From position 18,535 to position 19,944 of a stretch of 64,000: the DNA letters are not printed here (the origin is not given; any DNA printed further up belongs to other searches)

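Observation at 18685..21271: Translationally coupled operon: minimal nucleotidyltransferase, metallophosphoesterase, DUF1704/MATCAP-like HExxxH carboxypeptidase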

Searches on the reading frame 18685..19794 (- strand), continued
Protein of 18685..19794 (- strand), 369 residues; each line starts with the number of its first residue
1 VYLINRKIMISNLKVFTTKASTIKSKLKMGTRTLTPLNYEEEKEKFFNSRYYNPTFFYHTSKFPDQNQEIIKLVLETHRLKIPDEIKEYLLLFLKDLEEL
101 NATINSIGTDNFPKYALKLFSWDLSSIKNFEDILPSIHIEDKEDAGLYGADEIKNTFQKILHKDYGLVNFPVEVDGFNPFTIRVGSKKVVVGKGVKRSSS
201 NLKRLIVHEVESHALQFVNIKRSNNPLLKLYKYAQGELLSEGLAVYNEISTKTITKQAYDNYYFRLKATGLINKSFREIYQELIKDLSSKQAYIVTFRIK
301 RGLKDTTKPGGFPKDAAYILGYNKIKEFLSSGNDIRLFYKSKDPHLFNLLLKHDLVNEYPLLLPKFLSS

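Call 26: search_solved_structures(query=window:18685-19770:-, max_evalue=1, show_alignments=2)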
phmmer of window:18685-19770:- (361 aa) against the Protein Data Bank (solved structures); distinct sequences matched with E-value up to 1: 2.
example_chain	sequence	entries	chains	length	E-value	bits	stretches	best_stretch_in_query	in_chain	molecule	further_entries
7z5g_A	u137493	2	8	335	4.9e-07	32.5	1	195-317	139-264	Uncharacterized protein KIAA0895-like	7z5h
7z6s_C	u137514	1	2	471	8.9e-07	31.7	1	197-317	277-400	Uncharacterized protein KIAA0895-like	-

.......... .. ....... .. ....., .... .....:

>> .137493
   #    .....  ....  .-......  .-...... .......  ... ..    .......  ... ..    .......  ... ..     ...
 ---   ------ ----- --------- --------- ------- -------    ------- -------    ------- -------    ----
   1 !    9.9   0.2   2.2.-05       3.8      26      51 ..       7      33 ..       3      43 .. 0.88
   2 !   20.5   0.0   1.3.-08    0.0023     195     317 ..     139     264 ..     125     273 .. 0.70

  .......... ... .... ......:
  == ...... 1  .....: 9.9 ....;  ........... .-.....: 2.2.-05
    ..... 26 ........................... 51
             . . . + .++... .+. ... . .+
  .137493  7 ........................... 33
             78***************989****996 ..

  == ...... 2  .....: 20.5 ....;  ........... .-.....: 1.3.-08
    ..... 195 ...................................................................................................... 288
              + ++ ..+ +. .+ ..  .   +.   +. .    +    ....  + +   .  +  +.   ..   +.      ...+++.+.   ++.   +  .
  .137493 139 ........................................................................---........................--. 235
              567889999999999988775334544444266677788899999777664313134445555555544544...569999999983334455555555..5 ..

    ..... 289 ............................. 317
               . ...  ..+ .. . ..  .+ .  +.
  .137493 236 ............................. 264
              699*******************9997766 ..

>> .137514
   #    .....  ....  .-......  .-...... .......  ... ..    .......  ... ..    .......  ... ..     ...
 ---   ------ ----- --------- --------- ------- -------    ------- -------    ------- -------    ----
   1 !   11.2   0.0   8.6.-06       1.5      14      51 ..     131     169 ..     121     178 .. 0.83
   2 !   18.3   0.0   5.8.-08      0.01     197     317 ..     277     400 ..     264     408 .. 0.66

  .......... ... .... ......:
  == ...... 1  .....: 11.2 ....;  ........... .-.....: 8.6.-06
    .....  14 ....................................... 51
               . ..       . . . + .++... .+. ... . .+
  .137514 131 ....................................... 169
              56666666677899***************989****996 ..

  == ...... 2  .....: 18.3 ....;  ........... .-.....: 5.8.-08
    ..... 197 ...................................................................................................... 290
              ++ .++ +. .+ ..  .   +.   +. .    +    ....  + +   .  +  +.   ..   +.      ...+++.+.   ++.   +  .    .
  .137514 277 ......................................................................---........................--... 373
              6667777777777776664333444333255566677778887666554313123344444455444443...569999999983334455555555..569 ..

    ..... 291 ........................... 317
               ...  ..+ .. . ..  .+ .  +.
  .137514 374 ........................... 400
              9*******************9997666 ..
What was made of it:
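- Checked: They align with the HEIGTH and EGLA motifs of human MATCAP1/KIAA0895L, PDB 7z5g (call 26).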

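Call 29: find_related_loci(query=A2, collection=metagenome_contigs, flank=5000)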
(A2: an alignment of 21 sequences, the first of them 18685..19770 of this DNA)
Query A2 (361 aa) in metagenome_contigs; peptide patterns used: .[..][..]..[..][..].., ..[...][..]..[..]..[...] (x = any residue, [..] = any of these).
303 stretches matched a pattern; 189 encode a relative of the query (tblastn E <= 1e-3); the best 80 are kept; 80 distinct loci.
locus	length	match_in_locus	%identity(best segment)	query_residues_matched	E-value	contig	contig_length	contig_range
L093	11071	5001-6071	59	3-359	2e-131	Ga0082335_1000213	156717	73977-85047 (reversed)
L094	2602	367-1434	44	5-360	4e-99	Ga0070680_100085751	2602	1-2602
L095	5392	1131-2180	44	8-359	5e-88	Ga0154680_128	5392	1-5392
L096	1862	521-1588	41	2-358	3e-88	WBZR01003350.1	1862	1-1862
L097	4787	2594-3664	39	3-358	7e-84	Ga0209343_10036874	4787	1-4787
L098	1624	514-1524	43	19-360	2e-88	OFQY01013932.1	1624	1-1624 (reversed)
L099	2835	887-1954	41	2-358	3e-84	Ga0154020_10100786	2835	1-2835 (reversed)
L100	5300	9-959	43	44-360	4e-82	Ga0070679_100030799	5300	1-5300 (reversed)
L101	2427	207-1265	40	5-358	7e-84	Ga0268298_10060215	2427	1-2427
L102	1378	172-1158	45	8-336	7e-86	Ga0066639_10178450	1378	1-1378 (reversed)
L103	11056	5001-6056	43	8-360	7e-80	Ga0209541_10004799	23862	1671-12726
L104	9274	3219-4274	46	8-361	7e-80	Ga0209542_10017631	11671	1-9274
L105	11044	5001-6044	42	12-358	1e-79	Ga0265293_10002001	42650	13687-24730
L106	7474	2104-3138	43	15-359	2e-79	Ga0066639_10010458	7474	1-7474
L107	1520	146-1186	41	12-358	5e-84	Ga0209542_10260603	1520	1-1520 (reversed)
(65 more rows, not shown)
